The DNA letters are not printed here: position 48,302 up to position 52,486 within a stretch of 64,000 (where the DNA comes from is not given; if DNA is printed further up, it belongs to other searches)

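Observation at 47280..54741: Three translationally coupled genes encode an amine dehydrogenase (HcnABC/SoxAB/PDH type) fused to a HydABC-like NADH/ferredoxin module. This is a candidate flavin-based electron-bifurcating amine/imine oxidoreductase that has not been described.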

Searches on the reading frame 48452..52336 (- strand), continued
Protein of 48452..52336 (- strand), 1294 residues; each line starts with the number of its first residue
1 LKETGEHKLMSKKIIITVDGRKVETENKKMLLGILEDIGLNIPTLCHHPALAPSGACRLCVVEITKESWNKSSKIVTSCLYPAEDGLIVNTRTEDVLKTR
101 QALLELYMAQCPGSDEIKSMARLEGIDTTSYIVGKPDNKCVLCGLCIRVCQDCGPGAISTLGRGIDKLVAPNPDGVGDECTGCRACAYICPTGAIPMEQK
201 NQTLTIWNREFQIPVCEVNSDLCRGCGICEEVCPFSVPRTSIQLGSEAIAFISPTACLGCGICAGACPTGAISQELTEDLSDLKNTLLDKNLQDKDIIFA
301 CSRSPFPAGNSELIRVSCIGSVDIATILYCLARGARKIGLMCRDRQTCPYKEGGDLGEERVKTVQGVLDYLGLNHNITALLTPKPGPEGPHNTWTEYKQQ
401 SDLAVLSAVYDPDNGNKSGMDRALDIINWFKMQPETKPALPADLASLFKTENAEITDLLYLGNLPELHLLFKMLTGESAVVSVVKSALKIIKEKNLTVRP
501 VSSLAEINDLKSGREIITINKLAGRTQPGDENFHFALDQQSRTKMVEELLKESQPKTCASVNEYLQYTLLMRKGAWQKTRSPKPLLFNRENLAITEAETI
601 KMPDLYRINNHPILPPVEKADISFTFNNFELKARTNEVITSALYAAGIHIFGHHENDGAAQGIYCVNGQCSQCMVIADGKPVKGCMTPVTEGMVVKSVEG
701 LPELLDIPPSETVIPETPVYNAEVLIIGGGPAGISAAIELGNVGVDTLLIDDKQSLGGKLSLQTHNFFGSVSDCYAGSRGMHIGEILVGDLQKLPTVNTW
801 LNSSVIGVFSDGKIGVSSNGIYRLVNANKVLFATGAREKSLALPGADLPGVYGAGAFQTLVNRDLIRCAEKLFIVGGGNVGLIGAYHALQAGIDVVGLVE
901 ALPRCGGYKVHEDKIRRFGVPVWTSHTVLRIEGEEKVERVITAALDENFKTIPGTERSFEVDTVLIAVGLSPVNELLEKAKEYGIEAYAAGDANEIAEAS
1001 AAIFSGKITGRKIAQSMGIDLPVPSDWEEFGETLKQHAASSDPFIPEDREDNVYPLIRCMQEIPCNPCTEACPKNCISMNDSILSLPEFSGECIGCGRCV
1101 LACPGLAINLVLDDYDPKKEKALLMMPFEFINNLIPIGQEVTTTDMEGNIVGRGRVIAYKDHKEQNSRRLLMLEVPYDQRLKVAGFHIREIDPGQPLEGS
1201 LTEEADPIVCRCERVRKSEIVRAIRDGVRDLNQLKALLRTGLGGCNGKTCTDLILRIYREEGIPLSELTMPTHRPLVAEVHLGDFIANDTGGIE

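Call 18: find_related_loci(query=A1, collection=genome_contigs, flank=10000)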
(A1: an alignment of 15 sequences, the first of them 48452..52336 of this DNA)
Query A1 (1294 aa) in genome_contigs; peptide patterns used: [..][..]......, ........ (x = any residue, [..] = any of these).
303 stretches matched a pattern; 268 encode a relative of the query (tblastn E <= 1e-3); the best 80 are kept; 80 distinct loci.
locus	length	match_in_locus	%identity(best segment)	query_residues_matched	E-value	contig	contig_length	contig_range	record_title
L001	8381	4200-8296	68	10-1291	0e+0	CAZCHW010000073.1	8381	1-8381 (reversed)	MAG TPA_asm: uncultured Syntrophomonadaceae bacterium isolate SRP241326_co3_172 genome assembly, contig: NODE_9831_lengt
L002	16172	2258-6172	64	6-1292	0e+0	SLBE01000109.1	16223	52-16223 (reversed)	MAG: Syntrophomonadaceae bacterium isolate CSSed162cmB_433 CSSed16-2cmB-9578, whole genome shotgun sequence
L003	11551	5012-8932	63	4-1292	0e+0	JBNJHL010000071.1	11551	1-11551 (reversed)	MAG: Bacillota bacterium isolate Y22_0dBSd3.bin.77 NODE_5237_length_11551_cov_3.848149, whole genome shotgun sequence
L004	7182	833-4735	63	6-1287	0e+0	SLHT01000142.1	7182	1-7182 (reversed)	MAG: Syntrophomonadaceae bacterium isolate CSSed165cm_165 CSSed16-5cm-47096, whole genome shotgun sequence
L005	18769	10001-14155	62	9-1291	0e+0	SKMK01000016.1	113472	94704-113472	MAG: Syntrophomonadaceae bacterium isolate CSSed162cmA_245 CSSed16-2cmA-39, whole genome shotgun sequence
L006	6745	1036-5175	62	6-1285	0e+0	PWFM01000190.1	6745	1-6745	MAG: Syntrophomonadaceae bacterium isolate T1Sed10_36 T1-Sed10-C14439, whole genome shotgun sequence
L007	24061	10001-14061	63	1-1288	0e+0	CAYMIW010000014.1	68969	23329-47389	MAG TPA_asm: uncultured Syntrophomonadaceae bacterium isolate SRP241326_co4_268 genome assembly, contig: NODE_664_length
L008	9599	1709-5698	64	9-1292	0e+0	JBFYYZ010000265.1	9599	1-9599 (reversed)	MAG: Bacillota bacterium isolate PPR_0421 k121_5076943, whole genome shotgun sequence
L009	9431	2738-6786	63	6-1287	0e+0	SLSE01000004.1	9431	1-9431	MAG: Syntrophomonadaceae bacterium isolate CSSed165cm_595 CSSed16-5cm-29171, whole genome shotgun sequence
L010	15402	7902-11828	62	6-1288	0e+0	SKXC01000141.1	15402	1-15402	MAG: Syntrophomonadaceae bacterium isolate CSSed162cmB_227 CSSed16-2cmB-10694, whole genome shotgun sequence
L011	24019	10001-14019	64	10-1292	0e+0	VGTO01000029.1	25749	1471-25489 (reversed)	MAG: Bacillota bacterium isolate K_DeepCast_150m_m2_056 K_DeepCast_150m_m2_056_Ga0194126_10003298, whole genome shotgun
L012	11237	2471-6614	62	6-1285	0e+0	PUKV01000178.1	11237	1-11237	MAG: Syntrophomonadaceae bacterium isolate B1Sed10_67 B1-Sed10-C7938, whole genome shotgun sequence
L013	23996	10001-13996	63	9-1292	0e+0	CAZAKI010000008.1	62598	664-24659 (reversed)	MAG TPA_asm: uncultured Syntrophomonadaceae bacterium isolate binchicken_co334_126 genome assembly, contig: NODE_659_len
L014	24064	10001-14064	60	5-1286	0e+0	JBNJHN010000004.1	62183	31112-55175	MAG: Bacillota bacterium isolate Y22_0dBSd3.bin.6 NODE_243_length_62183_cov_16.983168, whole genome shotgun sequence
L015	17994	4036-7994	64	9-1292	0e+0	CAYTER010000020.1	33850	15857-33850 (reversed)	MAG TPA_asm: uncultured Syntrophomonadaceae bacterium isolate binchicken_co168_36 genome assembly, contig: NODE_2227_len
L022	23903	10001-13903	62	10-1291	0e+0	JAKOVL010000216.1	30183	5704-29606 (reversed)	MAG: Bacillota bacterium isolate JPNG_maxbin.054 k201_173701, whole genome shotgun sequence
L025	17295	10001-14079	54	4-1292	0e+0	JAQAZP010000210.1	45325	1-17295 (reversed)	MAG: Acidobacteriota bacterium isolate MAG_302_bin-08 302_bin-08_ctg-210, whole genome shotgun sequence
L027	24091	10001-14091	77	1-1294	0e+0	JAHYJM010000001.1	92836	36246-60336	MAG: Bacillota bacterium isolate KA22 NODE_119_length_92836_cov_5.195688, whole genome shotgun sequence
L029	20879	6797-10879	64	6-1287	0e+0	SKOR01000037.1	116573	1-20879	MAG: Syntrophomonadaceae bacterium isolate CSSed162cmA_337 CSSed16-2cmA-35, whole genome shotgun sequence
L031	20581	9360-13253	56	9-1289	0e+0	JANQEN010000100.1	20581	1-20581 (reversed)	MAG: Chitinivibrionales bacterium isolate PL23a_bin.29 k99_5379295, whole genome shotgun sequence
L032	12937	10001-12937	58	6-965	0e+0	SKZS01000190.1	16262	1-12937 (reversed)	MAG: Syntrophomonadaceae bacterium isolate CSSed162cmB_344 CSSed16-2cmB-9541, whole genome shotgun sequence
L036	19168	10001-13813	54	14-1291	0e+0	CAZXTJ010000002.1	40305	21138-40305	MAG TPA_asm: uncultured bacterium isolate binchicken_co56_54 genome assembly, contig: NODE_162_length_40305_cov_6.642211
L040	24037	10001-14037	52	8-1289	0e+0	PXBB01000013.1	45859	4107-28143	MAG: Bacteroidales bacterium isolate T3Sed10_232R1 T3-Sed10-C774, whole genome shotgun sequence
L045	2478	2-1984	68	633-1294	0e+0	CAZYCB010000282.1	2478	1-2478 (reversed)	MAG TPA_asm: uncultured bacterium isolate binchicken_co255_226 genome assembly, contig: k141_5279105, whole genome shotg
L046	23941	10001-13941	66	10-1286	0e+0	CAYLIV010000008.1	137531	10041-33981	MAG TPA_asm: uncultured Fibrobacteraceae bacterium isolate binchicken_co142_303 genome assembly, contig: NODE_160_length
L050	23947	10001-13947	65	10-1291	0e+0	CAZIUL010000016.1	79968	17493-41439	MAG TPA_asm: uncultured Phycisphaerales bacterium isolate SRP077602_co1_433 genome assembly, contig: NODE_646_length_799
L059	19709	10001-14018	61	14-1285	0e+0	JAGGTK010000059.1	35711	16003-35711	MAG: bacterium isolate AUK046 PB_MANV_046_c_000000000104, whole genome shotgun sequence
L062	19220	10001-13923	60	16-1285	0e+0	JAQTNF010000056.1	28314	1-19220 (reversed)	MAG: Deltaproteobacteria bacterium isolate STA_58 NODE_3136_length_28314_cov_3.972434_Sandtown_A, whole genome shotgun s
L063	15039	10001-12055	57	607-1286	0e+0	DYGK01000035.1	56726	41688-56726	MAG TPA_asm: Haliangium ochraceum isolate BE2012_68_85 Afr_mines_BE2012_323_length_56726_cov_25_643927, whole genome sho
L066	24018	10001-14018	60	14-1285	0e+0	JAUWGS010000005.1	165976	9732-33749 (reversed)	MAG: Planctomycetales bacterium isolate CSMAG_2248 CSMAG_2248_k141_1941375_length_165976_cov_34.9910, whole genome shotg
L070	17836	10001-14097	59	6-1291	0e+0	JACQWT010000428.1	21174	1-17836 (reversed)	MAG: Deltaproteobacteria bacterium isolate NC_groundwater_1496_Pr4_B-0.1um_72_3 SR1-18-B1_scaffold_468161, whole genome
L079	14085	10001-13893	57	215-1282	0e+0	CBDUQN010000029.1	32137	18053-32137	MAG TPA_asm: uncultured bacterium isolate SRR22302361_binner12_Refined_26 genome assembly, contig: ERZ25748748.377, whol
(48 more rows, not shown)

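Call 27: search_solved_structures(query=window:48452-52336:-, max_evalue=0.00001)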
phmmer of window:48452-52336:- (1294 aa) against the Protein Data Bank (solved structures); distinct sequences matched with E-value up to 0.00001: 89 (the best 60 are shown).
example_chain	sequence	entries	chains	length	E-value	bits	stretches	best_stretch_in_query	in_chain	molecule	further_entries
9mqx_A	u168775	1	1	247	4.1e-40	140.3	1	14-218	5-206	NADH:ubiquinone oxidoreductase chain G-like protein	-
9n5u_A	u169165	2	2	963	3.6e-20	74.2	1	10-110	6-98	NfnA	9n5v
8a6t_A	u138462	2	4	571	4.7e-20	73.8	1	14-109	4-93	Electron bifurcating hydrogenase subunit HydA1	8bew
8oh5_C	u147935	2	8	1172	1.3e-19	72.3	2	126-216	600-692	Formate dehydrogenase-O, major subunit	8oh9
9bov_A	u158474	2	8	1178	1.8e-18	68.6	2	14-113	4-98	Molybdopterin oxidoreductase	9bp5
7p5h_A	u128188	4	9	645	1.4e-17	65.6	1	16-198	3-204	Fe-hydrogenase, subunit alpha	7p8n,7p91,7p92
7q5y_A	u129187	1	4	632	1.4e-17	65.6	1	10-112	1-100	NADH dehydrogenase I chain G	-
5xf9_B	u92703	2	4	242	2.4e-17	64.9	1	38-221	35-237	NAD-reducing hydrogenase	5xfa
2gag_A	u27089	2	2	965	7.2e-17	63.3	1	622-979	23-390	heterotetrameric sarcosine oxidase alpha-subunit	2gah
5odc_A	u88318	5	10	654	9.5e-17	62.9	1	210-276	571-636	Heterodisulfide reductase, subunit A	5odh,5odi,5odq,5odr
6tg9_A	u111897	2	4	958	1.2e-16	62.6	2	7-112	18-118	Formate dehydrogenase subunit alpha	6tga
1y56_A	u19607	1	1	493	1.3e-16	62.4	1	622-856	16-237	hypothetical protein PH1363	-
7t2r_A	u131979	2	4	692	2.1e-16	61.8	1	12-199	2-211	NiFe hydrogenase subunit A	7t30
7bkb_A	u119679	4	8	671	3.7e-15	57.6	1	220-274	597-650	CoB--CoM heterodisulfide reductase iron-sulfur subunit A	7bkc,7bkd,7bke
9taj_G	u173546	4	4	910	8e-15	56.5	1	16-112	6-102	NADH-quinone oxidoreductase subunit G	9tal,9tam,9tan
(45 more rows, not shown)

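Call 33: search_protein_families(library=pfam, proteins=[L014:1336-2298:+, L014:2303-3367:+, L014:3381-4715:+, L014:4721-5524:+, L014:5553-6983:+, L014:15468-16283:-, L014:16806-18398:-, L014:18580-19581:-, L014:21712-22806:-, L014:21212-21718:-], max_evalue=0.00001)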
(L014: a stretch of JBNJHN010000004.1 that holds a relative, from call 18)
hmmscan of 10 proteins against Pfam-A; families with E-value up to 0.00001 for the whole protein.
L014:1336-2298:+ (320 aa): 1 family
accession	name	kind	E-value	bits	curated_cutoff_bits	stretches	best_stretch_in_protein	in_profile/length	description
PF01048.26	PNP_UDP_1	-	1.1e-45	156.3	25.1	1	61-299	1-232/233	Phosphorylase superfamily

L014:2303-3367:+ (354 aa): 1 family
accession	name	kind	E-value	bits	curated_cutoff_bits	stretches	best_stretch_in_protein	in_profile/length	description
PF01008.23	IF-2B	-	8.1e-84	281.6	22.4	1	51-340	2-278/280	Initiation factor 2 subunit family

L014:3381-4715:+ (444 aa): 2 families
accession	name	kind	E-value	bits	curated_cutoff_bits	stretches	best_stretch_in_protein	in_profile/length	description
PF01979.26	Amidohydro_1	-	2e-81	274.4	25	1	66-410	1-344/345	Amidohydrolase family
PF07969.17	Amidohydro_3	-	4.8e-21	76.2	29.7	1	198-410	259-470/472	Amidohydrolase family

L014:4721-5524:+ (267 aa): 1 family
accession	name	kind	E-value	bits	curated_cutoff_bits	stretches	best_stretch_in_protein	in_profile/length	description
PF01975.23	SurE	-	3.1e-63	213.4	22.1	1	6-195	1-188/189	Survival protein SurE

L014:5553-6983:+ (476 aa): 1 family
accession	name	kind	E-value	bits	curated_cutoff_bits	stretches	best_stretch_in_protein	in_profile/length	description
PF01139.22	RtcB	-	5.9e-147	490.7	27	1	44-472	1-426/426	tRNA-splicing ligase RtcB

L014:15468-16283:- (271 aa): 1 family
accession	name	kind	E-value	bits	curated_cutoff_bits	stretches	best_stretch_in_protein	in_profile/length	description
PF00795.27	CN_hydrolase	-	1.4e-39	136.4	23.2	1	5-243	1-250/256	Carbon-nitrogen hydrolase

L014:16806-18398:- (530 aa): 1 family
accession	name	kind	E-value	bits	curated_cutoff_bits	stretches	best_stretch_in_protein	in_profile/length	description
PF00474.23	SSF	-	6.1e-70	236.6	22.8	1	35-434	1-406/406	Sodium:solute symporter family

L014:18580-19581:- (333 aa): 1 family
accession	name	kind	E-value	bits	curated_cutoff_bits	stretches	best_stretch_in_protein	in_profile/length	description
PF00491.26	Arginase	-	1.6e-53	182.5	22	1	45-320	2-276/280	Arginase family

L014:21712-22806:- (364 aa): 11 families
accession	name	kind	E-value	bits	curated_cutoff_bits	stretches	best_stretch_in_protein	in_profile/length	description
PF07992.20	Pyr_redox_2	-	2.9e-35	122.6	26.1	1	5-310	2-291/291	Pyridine nucleotide-disulphide oxidoreductase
PF12831.13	FAD_oxidored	-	3.2e-13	50.2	27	1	5-61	1-59/416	FAD dependent oxidoreductase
PF01266.30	DAO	-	8.2e-12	45.7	27.9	1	5-41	1-38/353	FAD dependent oxidoreductase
PF13738.12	Pyr_redox_3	-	7.7e-11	42.2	30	0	110-295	125-305/305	Pyridine nucleotide-disulphide oxidoreductase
PF13450.12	NAD_binding_8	-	1.2e-10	41.9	21.9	1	8-42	1-35/68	NAD(P)-binding Rossmann-like domain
PF03486.20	HI0933_like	-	1.3e-09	38.3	50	1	5-42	2-39/244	HI0933-like protein Rossmann domain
PF00070.33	Pyr_redox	-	2.1e-09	38.2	22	0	6-39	2-35/82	Pyridine nucleotide-disulphide oxidoreductase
PF01134.28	GIDA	-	2.3e-08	34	22.1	0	5-43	1-39/391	Glucose inhibited division protein A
PF00890.30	FAD_binding_2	-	3e-07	30.4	20.4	1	5-43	1-39/414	FAD binding domain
PF01494.25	FAD_binding_3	-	3.3e-07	30.3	22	0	3-37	1-35/349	FAD binding domain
PF01946.23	Thi4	-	9.8e-06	25.4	26.2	0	3-43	17-58/235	Thi4 family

L014:21212-21718:- (168 aa): 2 families
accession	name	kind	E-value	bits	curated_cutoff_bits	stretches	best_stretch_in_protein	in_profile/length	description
PF00037.32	Fer4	-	1.7e-06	28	21.1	1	61-83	1-23/24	4Fe-4S binding domain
PF13237.11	Fer4_10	-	7.3e-06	26.3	25.5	0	61-98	2-22/53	4Fe-4S dicluster domain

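Call 34: search_protein_families(library=pfam, proteins=[L031:6006-6839:+, L031:14475-15923:-, L031:4037-5698:-, L040:6085-7320:-, L040:15342-16403:-, L040:3572-5746:-, L046:15258-16205:+, L046:5139-7394:+, L050:15582-17006:+, L050:5567-7306:-], max_evalue=0.00001)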
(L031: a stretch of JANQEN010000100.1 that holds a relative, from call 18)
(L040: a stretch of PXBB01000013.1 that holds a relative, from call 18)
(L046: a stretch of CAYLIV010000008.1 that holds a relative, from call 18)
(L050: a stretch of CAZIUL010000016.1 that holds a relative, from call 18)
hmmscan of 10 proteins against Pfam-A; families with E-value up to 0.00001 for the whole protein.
L031:6006-6839:+ (277 aa): 2 families
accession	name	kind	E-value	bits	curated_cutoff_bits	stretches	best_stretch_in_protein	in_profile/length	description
PF07729.17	FCD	-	1.6e-18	67.7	24.3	1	134-260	1-124/125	FCD domain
PF00392.27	GntR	-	2.2e-17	62.9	27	1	47-102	4-59/64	Bacterial regulatory proteins, gntR family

L031:14475-15923:- (482 aa): 1 family
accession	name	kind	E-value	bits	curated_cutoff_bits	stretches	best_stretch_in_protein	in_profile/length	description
PF00474.23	SSF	-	1.4e-99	334.2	22.8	1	35-437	1-406/406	Sodium:solute symporter family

L031:4037-5698:- (553 aa): 0 families

L040:6085-7320:- (411 aa): 2 families
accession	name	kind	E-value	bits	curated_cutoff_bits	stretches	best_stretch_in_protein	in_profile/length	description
PF10143.14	PhosphMutase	-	6.9e-59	199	21.5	1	48-215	2-170/170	2,3-bisphosphoglycerate-independent phosphoglycerate mutase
PF01676.23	Metalloenzyme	-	9e-43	147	24.3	1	11-380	1-227/252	Metalloenzyme superfamily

L040:15342-16403:- (353 aa): 0 families

L040:3572-5746:- (724 aa): 2 families
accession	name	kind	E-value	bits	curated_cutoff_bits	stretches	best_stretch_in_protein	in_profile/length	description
PF18962.6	Por_Secre_tail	-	2.2e-24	86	27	1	649-723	1-74/75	Secretion system C-terminal sorting domain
PF13573.12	SprB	-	3.5e-23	81.4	28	2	342-378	2-37/37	SprB repeat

L046:15258-16205:+ (315 aa): 1 family
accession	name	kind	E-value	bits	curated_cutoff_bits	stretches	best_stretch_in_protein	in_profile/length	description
PF13505.12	OMP_b-brl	-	1e-07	32.7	28.7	1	149-310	31-173/175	Outer membrane protein beta-barrel domain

L046:5139-7394:+ (751 aa): 10 families
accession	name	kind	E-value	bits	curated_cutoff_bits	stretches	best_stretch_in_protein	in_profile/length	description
PF07719.23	TPR_2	-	5.7e-13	48.3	27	0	534-565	2-33/34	Tetratricopeptide repeat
PF13424.12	TPR_12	-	1.8e-10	41.3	30.1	1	672-720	29-77/77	Tetratricopeptide repeat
PF14559.12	TPR_19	-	6.1e-10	39.7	25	0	513-556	5-48/68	Tetratricopeptide repeat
PF13231.12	PMT_2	-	2e-09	38.3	26.1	1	106-261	2-152/160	Dolichyl-phosphate-mannose-protein mannosyltransferase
PF13414.12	TPR_11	-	4.4e-09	36.3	26.8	0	510-547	5-42/42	TPR repeat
PF00515.34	TPR_1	-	1.1e-08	35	27.8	0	505-532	7-34/34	Tetratricopeptide repeat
PF13432.12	TPR_16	-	1.7e-07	31.9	32.7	1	506-564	4-62/65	Tetratricopeptide repeat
PF13428.12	TPR_14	-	4.7e-07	30.3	23.5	0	615-655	2-42/44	Tetratricopeptide repeat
PF13431.12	TPR_17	-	1.3e-06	28.7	24.4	0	684-708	9-33/34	Tetratricopeptide repeat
PF13371.12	TPR_9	-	7.8e-06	26.3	35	0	608-650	23-65/73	Tetratricopeptide repeat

L050:15582-17006:+ (474 aa): 2 families
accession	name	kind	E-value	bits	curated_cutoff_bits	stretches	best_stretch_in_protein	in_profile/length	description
PF13229.12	Beta_helix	-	4.5e-18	65.8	25.9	1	226-372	12-138/158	Right handed beta helix region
PF05048.19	NosD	-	1.6e-09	38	23.6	1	198-314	69-173/212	Periplasmic copper-binding protein (NosD)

L050:5567-7306:- (579 aa): 3 families
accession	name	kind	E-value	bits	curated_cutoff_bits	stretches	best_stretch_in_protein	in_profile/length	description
PF00664.28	ABC_membrane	-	1.3e-39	136.9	28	1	22-291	2-273/274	ABC transporter transmembrane region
PF00005.33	ABC_tran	-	4.1e-32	112.1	25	1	357-506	1-137/137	ABC transporter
PF02463.25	SMC_N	-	3.5e-06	27.1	40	0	395-549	135-212/220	RecF/RecN/SMC N terminal domain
